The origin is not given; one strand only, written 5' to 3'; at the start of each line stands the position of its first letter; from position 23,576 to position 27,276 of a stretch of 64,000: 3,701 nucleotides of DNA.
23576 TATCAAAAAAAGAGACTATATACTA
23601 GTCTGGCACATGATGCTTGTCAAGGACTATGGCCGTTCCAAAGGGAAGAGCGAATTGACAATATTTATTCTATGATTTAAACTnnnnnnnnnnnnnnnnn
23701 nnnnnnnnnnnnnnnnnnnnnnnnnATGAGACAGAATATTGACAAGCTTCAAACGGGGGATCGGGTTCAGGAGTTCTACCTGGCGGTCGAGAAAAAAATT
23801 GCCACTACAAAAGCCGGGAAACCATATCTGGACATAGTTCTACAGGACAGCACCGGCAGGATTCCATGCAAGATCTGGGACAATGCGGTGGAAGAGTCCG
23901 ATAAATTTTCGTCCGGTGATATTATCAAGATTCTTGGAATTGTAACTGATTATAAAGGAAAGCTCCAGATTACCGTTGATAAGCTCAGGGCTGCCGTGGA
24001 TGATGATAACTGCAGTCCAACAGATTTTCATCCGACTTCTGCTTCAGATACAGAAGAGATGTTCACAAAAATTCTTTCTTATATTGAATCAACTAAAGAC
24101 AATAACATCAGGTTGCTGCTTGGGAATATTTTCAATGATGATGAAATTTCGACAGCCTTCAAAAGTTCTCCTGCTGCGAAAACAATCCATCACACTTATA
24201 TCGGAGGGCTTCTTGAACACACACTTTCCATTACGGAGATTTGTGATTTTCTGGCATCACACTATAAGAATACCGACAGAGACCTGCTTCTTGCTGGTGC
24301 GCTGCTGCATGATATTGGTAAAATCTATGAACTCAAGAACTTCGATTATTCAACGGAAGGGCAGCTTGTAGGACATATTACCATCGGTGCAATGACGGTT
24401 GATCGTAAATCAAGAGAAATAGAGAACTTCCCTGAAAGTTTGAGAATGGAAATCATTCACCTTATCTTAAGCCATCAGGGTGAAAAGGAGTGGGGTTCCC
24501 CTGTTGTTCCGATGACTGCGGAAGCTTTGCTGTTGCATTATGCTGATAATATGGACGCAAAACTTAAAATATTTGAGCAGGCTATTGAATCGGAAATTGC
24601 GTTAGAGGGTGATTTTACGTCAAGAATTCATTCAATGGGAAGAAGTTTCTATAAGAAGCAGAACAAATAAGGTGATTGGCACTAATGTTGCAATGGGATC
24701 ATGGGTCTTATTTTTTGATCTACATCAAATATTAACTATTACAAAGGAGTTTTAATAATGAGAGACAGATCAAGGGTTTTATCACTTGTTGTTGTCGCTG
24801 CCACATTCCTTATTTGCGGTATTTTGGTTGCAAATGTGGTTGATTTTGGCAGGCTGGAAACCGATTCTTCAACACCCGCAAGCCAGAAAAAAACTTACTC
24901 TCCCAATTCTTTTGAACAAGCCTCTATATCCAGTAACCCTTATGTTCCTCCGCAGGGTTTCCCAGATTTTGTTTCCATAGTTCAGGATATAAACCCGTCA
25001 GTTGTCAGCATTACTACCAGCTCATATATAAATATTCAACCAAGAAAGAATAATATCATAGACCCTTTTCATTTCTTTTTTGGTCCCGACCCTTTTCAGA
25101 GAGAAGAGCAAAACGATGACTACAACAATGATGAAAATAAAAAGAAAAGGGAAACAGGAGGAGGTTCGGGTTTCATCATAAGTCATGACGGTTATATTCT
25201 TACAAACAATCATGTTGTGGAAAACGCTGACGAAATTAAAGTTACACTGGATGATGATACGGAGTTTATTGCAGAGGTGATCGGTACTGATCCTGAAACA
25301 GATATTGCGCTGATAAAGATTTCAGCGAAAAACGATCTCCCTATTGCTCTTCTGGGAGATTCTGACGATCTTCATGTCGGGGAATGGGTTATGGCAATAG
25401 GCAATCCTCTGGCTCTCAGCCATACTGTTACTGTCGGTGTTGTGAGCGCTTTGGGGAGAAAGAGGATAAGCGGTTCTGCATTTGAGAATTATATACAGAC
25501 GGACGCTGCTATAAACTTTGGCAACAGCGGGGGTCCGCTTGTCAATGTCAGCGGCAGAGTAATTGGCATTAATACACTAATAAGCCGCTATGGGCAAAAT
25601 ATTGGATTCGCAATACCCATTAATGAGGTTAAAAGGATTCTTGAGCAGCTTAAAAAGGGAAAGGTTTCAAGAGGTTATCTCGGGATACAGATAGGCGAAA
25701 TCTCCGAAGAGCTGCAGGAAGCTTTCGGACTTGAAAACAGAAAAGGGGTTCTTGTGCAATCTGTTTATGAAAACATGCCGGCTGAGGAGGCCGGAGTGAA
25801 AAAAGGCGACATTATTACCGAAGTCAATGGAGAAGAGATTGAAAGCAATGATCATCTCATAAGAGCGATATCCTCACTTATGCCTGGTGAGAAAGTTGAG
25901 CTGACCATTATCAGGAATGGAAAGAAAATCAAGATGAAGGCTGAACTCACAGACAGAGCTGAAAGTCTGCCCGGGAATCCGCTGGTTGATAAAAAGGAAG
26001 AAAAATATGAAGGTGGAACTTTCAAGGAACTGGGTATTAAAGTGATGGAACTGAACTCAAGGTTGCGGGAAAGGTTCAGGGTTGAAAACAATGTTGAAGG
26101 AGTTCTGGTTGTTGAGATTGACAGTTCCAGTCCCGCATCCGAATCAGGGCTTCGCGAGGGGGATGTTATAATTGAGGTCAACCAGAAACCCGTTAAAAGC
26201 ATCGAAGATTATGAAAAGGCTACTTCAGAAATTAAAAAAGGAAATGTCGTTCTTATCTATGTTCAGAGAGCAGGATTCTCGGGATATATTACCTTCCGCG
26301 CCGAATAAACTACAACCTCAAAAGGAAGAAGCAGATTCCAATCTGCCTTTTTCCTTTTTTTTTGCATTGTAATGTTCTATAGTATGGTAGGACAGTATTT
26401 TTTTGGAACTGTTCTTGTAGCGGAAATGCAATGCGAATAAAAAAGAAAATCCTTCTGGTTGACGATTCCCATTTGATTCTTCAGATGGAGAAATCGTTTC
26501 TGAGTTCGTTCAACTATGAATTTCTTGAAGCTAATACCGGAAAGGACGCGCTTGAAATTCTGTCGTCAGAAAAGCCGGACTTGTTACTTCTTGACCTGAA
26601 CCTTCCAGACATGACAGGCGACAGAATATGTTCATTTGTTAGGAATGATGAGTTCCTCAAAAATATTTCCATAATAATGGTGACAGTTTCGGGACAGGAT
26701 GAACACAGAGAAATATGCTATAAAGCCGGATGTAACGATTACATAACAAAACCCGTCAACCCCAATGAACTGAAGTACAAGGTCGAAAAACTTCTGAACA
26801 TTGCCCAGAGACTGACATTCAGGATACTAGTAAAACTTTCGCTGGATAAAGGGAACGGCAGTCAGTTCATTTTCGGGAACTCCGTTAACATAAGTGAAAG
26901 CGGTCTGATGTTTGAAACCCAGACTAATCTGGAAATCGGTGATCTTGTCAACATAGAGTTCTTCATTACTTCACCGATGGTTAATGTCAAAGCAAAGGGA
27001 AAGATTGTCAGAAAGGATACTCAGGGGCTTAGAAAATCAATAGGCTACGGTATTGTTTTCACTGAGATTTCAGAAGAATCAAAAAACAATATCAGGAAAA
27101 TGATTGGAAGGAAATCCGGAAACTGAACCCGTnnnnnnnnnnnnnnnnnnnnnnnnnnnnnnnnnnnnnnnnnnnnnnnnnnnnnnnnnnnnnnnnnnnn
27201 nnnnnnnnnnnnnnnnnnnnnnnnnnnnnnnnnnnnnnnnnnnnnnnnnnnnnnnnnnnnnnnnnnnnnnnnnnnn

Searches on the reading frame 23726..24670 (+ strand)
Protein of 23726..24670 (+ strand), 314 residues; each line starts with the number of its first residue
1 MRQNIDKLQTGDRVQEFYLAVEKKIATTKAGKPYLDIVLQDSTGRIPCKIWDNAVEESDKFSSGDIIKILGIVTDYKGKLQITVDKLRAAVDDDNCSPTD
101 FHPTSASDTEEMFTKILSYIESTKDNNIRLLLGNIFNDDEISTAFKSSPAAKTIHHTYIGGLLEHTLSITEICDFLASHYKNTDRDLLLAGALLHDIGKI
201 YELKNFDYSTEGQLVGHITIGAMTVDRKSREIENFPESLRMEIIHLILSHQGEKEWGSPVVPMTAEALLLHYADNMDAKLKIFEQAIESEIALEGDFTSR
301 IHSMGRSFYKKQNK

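Call 8: search_protein_families(library=pfam, proteins=[window:23726-24670:+])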
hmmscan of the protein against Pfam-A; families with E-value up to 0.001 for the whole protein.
window:23726-24670:+ (314 aa): 3 families
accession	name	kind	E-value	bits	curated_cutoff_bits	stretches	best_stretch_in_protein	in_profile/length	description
PF01966.28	HD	-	1.8e-16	60.9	22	1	163-278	2-115/116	HD domain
PF01336.31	tRNA_anti-codon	-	1.4e-11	44.6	27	1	25-88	7-73/75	OB-fold nucleic acid binding domain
PF08668.18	HDOD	-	0.00018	21.5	22.9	1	156-203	89-136/196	HDOD domain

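Call 15: find_encoding_contigs(protein=window:23726-24670:+, flank=3000, max_places=5)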
Protein window:23726-24670:+ (314 aa): no gene with exactly this product is on record in the collection.

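Call 19: find_related_loci(query=window:23726-24670:+, collection=metagenome_contigs, flank=4000)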
Query window:23726-24670:+ (314 aa) in metagenome_contigs; peptide patterns used: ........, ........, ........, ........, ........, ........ (x = any residue, [..] = any of these).
246 stretches matched a pattern; 174 encode a relative of the query (tblastn E <= 1e-3); the best 80 are kept; 80 distinct loci.
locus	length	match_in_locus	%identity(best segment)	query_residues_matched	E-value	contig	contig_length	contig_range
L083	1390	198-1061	47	5-290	1e-86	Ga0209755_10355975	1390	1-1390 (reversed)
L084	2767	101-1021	45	5-310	3e-81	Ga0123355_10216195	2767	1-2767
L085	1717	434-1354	44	5-312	5e-84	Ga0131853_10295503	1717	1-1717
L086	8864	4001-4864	48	5-290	5e-81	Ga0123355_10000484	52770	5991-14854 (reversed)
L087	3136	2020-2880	45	5-290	2e-79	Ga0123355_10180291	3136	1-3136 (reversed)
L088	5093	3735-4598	44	5-290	1e-78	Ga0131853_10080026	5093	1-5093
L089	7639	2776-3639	46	5-290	3e-78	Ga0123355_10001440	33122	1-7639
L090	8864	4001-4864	46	5-290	4e-78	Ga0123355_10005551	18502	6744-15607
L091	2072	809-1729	45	5-310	1e-80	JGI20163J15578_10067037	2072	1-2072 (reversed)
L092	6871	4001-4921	45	5-310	6e-78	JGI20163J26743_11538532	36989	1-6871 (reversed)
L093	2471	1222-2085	45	5-290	1e-79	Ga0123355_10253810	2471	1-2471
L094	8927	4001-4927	41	5-312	1e-77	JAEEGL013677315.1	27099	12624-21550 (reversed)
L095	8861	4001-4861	44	5-290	8e-78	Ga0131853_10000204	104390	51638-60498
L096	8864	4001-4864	44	5-290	2e-77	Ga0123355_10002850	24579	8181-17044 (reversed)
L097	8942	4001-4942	44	2-310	5e-77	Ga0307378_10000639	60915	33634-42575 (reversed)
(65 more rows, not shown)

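Call 58: find_homologous_proteins(query=window:23726-24670:+, max_evalue=1e-40)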
Query window:23726-24670:+ (314 aa): 6647 proteins with E <= 1e-40 among 8000 candidates; the best 120 are listed.
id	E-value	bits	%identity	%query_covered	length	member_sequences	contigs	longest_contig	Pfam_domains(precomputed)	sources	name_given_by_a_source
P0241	6.2e-206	700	100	100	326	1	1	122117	PF01966.29,PF01336.32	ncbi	-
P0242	8.8e-142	490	68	99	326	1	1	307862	PF01966.29,PF01336.32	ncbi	-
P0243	1.7e-85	305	46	98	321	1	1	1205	PF01966.29,PF01336.32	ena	-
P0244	5.4e-85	303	48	98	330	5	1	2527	PF01966.29,PF01336.32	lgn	-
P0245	7.3e-83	296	46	99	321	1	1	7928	PF01966.29,PF01336.32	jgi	jgi:3'-5' exoribonuclease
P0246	5.9e-82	293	44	96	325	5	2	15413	PF01966.29,PF01336.32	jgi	-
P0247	8.4e-82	293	46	99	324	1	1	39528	PF01966.29,PF01336.32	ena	-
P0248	7.6e-81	290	45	97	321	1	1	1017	PF01966.29,PF01336.32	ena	-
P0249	8.9e-80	286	44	99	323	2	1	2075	PF01966.29,PF01336.32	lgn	-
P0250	1.1e-79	286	45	90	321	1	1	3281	PF01966.29,PF01336.32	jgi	-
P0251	1.2e-79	286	45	90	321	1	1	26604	PF01966.29,PF01336.32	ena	-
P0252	3.1e-79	284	45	89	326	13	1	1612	PF01966.29,PF01336.32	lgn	-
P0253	3.9e-79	284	44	98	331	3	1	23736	PF01966.29,PF01336.32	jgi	jgi:3'-5' exoribonuclease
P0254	4.3e-79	284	42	98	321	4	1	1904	PF01966.29,PF01336.32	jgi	-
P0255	4.6e-79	284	44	98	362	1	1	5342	PF01966.29,PF01336.32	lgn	-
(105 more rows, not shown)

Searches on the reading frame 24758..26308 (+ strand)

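Call 8: search_protein_families(library=pfam, proteins=[window:24758-26308:+])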
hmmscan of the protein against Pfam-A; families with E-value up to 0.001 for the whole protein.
window:24758-26308:+ (516 aa): 9 families
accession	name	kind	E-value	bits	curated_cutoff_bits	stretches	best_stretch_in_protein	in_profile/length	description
PF13365.12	Trypsin_2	-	1.1e-35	123.9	27.6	1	136-271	1-144/144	Trypsin-like peptidase domain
PF13180.12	PDZ_2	-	3e-33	114.4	27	2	306-396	1-79/80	PDZ domain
PF17820.7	PDZ_6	-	3.5e-23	81.5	27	2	333-386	2-54/54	PDZ domain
PF00089.32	Trypsin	-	1.2e-22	81.2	20.6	1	137-293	28-218/220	Trypsin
PF00595.29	PDZ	-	2.7e-20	73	23.2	2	299-384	3-80/81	PDZ domain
PF14685.13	PDZ_Tricorn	-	6.7e-09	36.1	25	0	341-390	32-82/88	Tricorn protease PDZ domain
PF10459.15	Peptidase_S46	-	7.2e-05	22.1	22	0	133-157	46-70/698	Peptidase S46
PF12812.13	PDZ_1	-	0.00025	21.4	28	0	448-494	32-77/78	PDZ-like domain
PF04495.20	GRASP55_65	-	0.0009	20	27.7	0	448-498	44-95/138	GRASP55/65 PDZ-like domain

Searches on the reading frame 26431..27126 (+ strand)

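Call 8: search_protein_families(library=pfam, proteins=[window:26431-27126:+])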
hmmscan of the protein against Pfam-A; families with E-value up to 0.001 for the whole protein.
window:26431-27126:+ (231 aa): 3 families
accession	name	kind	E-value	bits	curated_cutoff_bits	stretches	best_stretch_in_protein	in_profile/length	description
PF00072.30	Response_reg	-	6.3e-26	91.2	30.2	1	7-118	1-110/111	Response regulator receiver domain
PF07238.19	PilZ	-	3.4e-14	53.4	22.5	1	127-225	3-100/102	PilZ domain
PF20161.5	VpsR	-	0.0006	20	23.7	1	23-117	26-119/121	VpsR domain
